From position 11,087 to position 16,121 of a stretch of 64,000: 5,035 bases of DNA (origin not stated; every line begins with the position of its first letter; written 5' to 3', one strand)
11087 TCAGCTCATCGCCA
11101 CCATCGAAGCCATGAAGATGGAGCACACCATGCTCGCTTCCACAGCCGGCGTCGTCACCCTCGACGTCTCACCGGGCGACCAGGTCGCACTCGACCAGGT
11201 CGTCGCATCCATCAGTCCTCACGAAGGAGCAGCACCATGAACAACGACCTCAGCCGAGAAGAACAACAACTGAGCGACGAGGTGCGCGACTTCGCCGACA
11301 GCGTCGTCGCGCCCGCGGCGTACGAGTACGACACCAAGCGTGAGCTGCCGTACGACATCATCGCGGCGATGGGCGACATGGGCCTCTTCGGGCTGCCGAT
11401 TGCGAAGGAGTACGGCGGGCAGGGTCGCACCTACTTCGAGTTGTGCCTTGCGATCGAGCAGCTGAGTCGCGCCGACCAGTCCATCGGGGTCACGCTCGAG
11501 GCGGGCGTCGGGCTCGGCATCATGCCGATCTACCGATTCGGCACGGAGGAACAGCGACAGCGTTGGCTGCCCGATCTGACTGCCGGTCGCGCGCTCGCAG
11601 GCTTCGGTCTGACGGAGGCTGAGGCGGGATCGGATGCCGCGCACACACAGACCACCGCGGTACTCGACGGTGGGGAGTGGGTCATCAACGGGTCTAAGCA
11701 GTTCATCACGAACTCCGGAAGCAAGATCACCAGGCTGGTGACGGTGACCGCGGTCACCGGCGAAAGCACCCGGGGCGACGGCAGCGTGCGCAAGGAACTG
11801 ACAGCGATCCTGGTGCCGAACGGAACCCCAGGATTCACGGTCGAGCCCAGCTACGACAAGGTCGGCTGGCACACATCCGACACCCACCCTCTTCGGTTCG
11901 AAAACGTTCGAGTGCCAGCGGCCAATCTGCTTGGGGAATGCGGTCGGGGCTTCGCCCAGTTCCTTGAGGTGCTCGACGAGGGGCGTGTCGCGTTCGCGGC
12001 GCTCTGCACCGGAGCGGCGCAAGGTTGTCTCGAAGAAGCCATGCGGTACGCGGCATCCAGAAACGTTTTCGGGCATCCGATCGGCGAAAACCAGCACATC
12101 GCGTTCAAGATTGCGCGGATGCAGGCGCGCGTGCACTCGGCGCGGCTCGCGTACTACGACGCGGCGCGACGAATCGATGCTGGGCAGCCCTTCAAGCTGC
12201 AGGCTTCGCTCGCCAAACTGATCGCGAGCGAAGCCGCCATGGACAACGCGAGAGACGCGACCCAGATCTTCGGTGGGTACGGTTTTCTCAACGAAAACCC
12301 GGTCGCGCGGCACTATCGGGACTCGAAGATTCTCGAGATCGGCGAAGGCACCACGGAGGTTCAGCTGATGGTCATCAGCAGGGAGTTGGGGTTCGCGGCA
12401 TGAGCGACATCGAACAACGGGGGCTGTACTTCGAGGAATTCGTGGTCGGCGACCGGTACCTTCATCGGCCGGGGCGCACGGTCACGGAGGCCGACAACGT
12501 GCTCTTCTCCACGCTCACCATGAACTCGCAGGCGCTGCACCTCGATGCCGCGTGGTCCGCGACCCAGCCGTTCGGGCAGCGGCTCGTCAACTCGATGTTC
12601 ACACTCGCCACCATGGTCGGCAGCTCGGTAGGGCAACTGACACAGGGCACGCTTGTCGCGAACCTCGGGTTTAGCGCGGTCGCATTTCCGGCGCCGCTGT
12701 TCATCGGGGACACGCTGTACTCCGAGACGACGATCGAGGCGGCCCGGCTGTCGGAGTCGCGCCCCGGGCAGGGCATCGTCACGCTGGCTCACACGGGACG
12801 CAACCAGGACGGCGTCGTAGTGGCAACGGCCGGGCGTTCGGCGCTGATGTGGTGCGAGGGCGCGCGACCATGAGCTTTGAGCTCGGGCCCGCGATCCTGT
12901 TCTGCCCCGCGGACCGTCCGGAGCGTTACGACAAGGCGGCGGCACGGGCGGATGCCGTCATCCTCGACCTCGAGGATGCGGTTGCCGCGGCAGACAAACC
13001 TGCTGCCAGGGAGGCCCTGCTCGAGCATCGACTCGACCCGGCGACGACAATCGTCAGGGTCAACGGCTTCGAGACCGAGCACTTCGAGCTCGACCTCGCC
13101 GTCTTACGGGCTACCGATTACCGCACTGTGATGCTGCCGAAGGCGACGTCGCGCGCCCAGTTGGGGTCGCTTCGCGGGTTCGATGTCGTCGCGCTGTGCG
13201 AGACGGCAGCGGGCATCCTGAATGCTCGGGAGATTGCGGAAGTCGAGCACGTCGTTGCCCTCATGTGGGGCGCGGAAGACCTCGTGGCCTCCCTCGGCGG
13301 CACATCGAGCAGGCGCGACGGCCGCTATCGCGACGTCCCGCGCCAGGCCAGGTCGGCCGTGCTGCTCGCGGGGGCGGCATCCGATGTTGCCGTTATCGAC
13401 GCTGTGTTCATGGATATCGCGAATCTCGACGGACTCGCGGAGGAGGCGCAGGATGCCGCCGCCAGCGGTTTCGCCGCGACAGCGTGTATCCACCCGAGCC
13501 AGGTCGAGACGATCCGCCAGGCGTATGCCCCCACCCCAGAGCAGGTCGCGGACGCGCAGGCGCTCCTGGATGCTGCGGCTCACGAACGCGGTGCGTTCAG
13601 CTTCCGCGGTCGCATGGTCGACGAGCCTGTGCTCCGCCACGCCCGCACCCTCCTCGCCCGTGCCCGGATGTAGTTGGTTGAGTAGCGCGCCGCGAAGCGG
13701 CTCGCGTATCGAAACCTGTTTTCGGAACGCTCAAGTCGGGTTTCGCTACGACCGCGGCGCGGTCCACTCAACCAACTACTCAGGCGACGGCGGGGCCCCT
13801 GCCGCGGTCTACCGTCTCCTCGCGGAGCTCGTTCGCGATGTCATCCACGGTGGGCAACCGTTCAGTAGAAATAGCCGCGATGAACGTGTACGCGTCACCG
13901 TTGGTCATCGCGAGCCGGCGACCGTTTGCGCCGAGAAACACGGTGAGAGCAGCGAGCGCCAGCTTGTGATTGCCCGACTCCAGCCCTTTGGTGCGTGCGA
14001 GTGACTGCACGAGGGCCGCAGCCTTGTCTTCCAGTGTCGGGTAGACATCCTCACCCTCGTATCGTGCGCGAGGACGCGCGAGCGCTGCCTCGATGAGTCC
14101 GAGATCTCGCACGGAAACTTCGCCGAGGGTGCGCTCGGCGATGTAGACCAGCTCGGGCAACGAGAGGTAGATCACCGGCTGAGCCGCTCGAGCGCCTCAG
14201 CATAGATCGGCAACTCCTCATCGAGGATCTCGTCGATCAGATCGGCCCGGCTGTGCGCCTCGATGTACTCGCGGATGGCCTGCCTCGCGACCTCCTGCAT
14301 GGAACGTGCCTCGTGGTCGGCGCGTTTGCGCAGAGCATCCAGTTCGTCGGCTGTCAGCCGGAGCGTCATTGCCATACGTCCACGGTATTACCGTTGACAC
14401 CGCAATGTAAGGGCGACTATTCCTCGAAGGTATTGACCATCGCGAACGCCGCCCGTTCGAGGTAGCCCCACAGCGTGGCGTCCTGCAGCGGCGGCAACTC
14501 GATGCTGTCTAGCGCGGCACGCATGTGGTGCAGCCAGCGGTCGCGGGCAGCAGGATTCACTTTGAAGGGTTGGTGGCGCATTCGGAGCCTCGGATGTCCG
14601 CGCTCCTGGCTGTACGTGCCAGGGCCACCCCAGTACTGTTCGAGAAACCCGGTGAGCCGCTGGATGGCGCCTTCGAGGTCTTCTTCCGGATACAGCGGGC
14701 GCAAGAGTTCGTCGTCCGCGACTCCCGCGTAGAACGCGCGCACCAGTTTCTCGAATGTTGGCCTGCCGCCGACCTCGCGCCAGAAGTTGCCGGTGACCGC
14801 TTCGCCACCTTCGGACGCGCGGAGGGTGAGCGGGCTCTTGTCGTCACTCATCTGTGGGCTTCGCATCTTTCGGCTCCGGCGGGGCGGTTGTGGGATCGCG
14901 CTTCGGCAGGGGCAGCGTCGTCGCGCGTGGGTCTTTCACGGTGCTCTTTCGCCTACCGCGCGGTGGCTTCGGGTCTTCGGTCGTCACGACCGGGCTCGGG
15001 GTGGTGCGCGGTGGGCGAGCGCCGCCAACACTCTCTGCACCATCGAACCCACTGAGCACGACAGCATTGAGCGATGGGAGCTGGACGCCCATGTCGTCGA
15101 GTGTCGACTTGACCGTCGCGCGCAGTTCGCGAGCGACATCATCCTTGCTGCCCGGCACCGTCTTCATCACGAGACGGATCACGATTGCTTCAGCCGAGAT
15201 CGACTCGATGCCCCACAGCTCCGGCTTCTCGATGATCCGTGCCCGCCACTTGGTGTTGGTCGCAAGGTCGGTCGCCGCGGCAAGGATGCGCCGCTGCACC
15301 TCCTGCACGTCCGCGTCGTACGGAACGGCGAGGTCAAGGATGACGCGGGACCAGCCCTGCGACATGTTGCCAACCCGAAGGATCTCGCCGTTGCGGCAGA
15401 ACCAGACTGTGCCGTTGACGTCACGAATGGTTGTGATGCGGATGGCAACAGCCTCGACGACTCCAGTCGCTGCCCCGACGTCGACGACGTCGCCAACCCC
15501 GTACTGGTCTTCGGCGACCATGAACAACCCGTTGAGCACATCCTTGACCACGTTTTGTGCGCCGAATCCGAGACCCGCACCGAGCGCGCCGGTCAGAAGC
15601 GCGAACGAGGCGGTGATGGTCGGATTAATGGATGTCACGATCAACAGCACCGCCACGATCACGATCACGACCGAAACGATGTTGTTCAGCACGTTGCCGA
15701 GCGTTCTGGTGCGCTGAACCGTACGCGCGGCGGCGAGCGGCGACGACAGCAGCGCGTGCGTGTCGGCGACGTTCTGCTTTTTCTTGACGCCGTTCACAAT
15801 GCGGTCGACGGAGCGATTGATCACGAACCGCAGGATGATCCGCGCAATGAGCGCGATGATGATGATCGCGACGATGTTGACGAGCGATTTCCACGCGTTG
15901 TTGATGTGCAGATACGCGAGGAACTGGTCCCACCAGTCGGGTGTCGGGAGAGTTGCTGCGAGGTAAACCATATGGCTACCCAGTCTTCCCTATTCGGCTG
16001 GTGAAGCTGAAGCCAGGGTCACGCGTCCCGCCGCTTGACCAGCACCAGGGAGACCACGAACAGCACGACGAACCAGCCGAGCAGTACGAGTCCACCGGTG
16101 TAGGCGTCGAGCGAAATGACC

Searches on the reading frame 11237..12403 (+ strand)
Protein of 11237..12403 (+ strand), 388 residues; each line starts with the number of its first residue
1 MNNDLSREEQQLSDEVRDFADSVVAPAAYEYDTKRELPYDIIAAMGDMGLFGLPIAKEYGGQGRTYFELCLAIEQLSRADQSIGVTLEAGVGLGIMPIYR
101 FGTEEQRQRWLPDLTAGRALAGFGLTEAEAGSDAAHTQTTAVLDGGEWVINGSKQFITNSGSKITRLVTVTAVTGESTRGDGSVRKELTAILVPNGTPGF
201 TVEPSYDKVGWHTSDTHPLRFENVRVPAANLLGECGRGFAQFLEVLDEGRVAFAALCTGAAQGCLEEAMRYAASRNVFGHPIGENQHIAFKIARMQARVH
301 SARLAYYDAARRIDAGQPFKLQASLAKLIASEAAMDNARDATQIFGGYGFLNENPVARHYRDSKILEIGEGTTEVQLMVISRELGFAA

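Call 82: search_protein_families(library=pfam, proteins=[window:11237-12403:+], max_evalue=0.000001)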
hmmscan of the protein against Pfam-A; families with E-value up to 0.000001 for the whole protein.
window:11237-12403:+ (388 aa): 4 families
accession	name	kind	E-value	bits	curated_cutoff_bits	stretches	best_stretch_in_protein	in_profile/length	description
PF00441.29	Acyl-CoA_dh_1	-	4.4e-49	166.9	22.4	1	236-384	1-149/150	Acyl-CoA dehydrogenase, C-terminal domain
PF02771.21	Acyl-CoA_dh_N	-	3.6e-35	121.2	22.9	1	7-117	2-112/113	Acyl-CoA dehydrogenase, N-terminal domain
PF02770.24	Acyl-CoA_dh_M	-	2e-21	76.4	33.3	1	123-224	2-97/97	Acyl-CoA dehydrogenase, middle domain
PF08028.16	Acyl-CoA_dh_2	-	2.6e-20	73.5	22.7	1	252-367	2-127/134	Acyl-CoA dehydrogenase, C-terminal domain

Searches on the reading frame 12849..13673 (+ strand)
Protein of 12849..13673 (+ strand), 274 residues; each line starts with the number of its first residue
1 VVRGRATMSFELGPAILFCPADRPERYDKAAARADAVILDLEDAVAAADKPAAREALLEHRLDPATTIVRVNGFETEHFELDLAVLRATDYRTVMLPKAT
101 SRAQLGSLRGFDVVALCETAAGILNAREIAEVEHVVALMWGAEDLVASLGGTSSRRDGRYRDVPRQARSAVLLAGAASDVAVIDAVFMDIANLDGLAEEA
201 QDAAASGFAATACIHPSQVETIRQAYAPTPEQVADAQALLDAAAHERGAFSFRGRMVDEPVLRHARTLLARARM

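Call 82: search_protein_families(library=pfam, proteins=[window:12849-13673:+], max_evalue=0.000001)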
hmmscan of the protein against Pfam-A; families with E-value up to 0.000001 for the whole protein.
window:12849-13673:+ (274 aa): 2 families
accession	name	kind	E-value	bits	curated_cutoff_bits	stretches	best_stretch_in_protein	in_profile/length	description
PF03328.21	HpcH_HpaI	-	2.7e-33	115.6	25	1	16-216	3-221/221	HpcH/HpaI aldolase/citrate lyase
PF15617.12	C-C_Bond_Lyase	-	1.5e-14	54.4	28.4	1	132-273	163-316/320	C-C_Bond_Lyase of the TIM-Barrel fold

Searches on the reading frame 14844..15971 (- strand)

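Call 82: search_protein_families(library=pfam, proteins=[window:14844-15971:-], max_evalue=0.000001)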
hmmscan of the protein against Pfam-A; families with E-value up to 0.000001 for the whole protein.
window:14844-15971:- (375 aa): 1 family
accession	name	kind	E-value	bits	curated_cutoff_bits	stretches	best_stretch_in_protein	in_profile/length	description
PF00924.24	MS_channel_2nd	-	2.3e-12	47.3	20.2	1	140-204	1-67/68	Mechanosensitive ion channel, beta-domain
